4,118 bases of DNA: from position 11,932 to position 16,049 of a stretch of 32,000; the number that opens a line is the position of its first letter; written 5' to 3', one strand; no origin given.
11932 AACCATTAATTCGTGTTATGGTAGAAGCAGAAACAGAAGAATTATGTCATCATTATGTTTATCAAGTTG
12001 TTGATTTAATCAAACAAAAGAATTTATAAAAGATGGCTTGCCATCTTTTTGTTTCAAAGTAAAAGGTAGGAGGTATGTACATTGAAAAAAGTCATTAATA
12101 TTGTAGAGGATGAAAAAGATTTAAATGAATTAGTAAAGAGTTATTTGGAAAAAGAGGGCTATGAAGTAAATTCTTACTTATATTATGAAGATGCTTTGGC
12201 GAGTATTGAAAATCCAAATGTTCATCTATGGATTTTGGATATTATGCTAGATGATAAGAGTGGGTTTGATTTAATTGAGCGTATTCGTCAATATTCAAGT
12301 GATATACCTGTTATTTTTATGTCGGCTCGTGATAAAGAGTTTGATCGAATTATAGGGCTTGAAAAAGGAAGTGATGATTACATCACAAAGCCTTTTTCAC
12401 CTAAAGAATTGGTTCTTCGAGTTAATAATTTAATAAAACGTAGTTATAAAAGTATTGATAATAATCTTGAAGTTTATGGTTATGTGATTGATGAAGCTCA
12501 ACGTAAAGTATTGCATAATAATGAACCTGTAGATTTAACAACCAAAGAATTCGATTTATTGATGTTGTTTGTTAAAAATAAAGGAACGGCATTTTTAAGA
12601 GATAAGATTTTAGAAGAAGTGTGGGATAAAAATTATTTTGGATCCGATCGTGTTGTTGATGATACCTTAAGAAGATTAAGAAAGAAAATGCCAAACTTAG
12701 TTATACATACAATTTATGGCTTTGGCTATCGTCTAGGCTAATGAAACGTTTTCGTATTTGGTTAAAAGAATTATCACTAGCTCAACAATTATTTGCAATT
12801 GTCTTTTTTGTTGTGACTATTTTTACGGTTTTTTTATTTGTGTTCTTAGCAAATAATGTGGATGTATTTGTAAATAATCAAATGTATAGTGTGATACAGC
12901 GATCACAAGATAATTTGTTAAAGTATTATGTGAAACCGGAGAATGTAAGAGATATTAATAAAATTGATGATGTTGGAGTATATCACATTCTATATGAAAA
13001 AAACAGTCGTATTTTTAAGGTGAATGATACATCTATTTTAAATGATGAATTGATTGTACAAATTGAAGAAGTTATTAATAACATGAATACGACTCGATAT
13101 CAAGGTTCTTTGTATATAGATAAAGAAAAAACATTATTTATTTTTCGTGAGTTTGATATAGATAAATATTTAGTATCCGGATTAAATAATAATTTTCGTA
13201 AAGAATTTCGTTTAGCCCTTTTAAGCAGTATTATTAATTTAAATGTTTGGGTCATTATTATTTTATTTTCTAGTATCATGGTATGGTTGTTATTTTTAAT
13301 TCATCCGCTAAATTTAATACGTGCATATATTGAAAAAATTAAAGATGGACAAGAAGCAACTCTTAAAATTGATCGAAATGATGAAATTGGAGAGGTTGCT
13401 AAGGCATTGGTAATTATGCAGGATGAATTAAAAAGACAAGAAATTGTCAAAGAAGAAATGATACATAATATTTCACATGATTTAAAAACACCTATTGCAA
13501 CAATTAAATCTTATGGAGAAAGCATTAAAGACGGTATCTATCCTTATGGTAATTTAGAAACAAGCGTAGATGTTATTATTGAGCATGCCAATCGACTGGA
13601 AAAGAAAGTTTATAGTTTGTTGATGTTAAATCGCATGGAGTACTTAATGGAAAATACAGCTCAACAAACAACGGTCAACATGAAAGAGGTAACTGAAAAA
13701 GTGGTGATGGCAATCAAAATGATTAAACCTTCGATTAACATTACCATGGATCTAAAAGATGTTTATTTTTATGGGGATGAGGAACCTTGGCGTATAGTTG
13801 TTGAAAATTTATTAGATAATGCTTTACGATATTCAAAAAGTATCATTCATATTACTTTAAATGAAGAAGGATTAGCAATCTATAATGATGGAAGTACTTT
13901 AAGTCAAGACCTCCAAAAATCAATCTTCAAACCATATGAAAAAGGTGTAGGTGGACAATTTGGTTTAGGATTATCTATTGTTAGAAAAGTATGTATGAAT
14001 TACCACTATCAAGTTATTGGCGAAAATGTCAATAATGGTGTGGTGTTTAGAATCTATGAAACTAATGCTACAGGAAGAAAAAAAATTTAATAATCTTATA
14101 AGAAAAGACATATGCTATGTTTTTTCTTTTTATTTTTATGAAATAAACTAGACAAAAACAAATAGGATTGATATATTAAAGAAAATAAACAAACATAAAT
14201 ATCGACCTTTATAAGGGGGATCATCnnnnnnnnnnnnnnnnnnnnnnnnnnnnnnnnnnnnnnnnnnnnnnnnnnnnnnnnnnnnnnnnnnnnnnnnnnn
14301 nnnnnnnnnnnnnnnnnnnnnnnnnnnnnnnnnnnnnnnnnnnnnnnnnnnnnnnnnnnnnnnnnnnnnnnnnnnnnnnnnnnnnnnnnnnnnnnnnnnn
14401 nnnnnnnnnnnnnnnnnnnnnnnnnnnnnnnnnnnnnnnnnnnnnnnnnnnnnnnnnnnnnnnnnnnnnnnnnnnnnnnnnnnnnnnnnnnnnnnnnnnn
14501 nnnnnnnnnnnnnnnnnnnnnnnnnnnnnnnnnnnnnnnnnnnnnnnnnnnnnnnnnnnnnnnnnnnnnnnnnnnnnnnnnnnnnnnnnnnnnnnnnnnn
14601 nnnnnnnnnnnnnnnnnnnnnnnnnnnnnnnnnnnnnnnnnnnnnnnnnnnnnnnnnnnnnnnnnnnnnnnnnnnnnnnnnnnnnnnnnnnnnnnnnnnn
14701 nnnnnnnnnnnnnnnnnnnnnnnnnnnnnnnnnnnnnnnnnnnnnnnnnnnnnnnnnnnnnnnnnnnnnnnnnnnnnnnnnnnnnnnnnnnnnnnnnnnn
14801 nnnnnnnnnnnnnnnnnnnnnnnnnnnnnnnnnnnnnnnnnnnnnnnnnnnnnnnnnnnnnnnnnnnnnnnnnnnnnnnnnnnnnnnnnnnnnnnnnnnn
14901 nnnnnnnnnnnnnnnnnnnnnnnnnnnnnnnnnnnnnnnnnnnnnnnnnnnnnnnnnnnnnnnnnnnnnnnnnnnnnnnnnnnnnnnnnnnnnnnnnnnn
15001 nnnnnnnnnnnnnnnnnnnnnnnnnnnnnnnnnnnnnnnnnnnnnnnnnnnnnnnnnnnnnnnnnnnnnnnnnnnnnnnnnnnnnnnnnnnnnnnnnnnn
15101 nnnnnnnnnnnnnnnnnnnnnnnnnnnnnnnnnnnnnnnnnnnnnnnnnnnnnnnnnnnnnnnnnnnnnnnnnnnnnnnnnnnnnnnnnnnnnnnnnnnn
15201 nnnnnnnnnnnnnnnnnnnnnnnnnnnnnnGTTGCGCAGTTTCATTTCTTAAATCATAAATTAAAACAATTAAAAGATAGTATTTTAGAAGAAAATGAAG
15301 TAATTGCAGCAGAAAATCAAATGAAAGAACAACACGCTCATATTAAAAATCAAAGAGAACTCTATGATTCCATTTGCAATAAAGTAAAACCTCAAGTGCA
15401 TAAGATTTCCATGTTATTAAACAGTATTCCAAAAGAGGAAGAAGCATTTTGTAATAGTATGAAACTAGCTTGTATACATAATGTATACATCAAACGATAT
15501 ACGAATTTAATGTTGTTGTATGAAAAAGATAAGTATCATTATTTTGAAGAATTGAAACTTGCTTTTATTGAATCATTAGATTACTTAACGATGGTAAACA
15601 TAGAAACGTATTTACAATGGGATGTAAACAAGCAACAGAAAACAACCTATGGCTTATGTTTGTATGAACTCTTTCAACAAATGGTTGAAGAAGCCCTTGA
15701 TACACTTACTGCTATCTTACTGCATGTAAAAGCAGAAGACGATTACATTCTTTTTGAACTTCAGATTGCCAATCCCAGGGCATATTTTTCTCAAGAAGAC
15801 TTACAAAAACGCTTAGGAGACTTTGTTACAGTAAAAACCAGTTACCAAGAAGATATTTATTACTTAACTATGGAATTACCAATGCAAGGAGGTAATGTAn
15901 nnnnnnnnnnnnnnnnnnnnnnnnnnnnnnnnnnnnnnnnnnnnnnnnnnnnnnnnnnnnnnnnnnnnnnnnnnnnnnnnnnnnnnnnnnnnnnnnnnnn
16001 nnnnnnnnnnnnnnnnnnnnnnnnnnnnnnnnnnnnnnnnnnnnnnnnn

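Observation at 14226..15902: Eight-TM receptor fused to a histidine-kinase-like module with Tyr in place of the phospho-acceptor His (DivL-like pseudo-kinase)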

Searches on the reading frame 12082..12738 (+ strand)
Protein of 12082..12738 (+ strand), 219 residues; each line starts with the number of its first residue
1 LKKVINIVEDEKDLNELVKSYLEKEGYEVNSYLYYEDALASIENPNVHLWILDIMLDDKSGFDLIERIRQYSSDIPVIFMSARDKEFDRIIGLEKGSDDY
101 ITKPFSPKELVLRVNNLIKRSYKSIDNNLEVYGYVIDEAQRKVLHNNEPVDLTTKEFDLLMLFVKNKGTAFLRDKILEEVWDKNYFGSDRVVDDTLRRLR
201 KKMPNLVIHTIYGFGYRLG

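Call 3: search_protein_families(library=pfam, proteins=[window:12082-12738:+], max_evalue=1)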
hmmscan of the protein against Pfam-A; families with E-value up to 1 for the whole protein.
window:12082-12738:+ (219 aa): 5 families
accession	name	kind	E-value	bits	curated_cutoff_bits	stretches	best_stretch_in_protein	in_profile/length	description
PF00072.30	Response_reg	-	2.6e-26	92.4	30.2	1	5-114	1-110/111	Response regulator receiver domain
PF00486.34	Trans_reg_C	-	2.9e-21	75.8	26.2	1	148-218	2-77/77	Transcriptional regulatory protein, C terminal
PF03709.21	OKR_DC_1_N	-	0.00018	22.2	29.3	1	18-84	9-73/111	Orn/Lys/Arg decarboxylase, N-terminal domain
PF08513.17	LisH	-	0.037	14.4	21.6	1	12-28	1-17/27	LisH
PF21714.3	KaiA_N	-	0.19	12.3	27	1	5-85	3-82/125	Circadian clock protein KaiA, N-terminal domain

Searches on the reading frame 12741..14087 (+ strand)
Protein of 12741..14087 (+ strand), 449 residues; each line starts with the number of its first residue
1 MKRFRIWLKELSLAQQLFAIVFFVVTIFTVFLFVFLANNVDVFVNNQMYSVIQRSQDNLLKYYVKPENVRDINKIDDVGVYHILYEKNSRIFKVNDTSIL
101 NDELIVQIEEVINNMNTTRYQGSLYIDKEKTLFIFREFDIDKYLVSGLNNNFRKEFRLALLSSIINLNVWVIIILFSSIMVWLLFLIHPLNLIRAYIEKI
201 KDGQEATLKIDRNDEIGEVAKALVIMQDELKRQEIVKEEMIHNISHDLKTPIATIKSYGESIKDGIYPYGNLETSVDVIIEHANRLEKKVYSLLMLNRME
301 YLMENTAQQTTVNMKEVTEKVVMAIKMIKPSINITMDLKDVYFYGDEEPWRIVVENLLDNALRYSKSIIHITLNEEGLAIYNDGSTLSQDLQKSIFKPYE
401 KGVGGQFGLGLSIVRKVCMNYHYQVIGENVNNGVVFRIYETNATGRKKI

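Call 3: search_protein_families(library=pfam, proteins=[window:12741-14087:+], max_evalue=1)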
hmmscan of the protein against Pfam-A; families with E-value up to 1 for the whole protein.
window:12741-14087:+ (449 aa): 6 families
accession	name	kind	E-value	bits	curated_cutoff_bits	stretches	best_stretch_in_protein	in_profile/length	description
PF00512.31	HisKA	-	1.2e-12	48.1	26.9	1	237-300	2-64/66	His Kinase A (phospho-acceptor) domain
PF02518.31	HATPase_c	-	1.8e-10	41.6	26.4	1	345-422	1-88/111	Histidine kinase-, DNA gyrase B-, and HSP90-like ATPase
PF00672.30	HAMP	-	1.2e-06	29.2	25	1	186-231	6-52/53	HAMP domain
PF14501.12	HATPase_c_5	-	0.0026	18.1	22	1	353-438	9-99/102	GHKL domain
PF03666.18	NPR3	-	0.0032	16.8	27.5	1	218-335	200-320/456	Nitrogen Permease regulator of amino acid transport activity 3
PF09577.15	Spore_YpjB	-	0.006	16.9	24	1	203-340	7-147/230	Sporulation protein YpjB (SpoYpjB)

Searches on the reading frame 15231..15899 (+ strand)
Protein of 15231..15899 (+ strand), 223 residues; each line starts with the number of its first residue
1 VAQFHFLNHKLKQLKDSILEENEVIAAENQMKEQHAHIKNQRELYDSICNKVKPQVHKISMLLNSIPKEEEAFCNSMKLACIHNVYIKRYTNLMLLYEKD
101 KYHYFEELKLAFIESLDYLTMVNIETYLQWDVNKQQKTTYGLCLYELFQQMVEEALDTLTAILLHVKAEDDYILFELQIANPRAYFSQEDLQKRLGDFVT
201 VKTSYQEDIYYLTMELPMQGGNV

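Call 44: find_homologous_proteins(query=A3, max_evalue=0.01)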
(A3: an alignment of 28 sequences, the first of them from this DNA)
Query A3 (28 sequences): 3584 candidates shared short words with the query, none scored E <= 0.01.
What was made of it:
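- Tried and rejected: The last large search, using a profile of the cytoplasmic half only to look for intermediates with a real H-box, returned no hit at all, not even family members (call 44).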
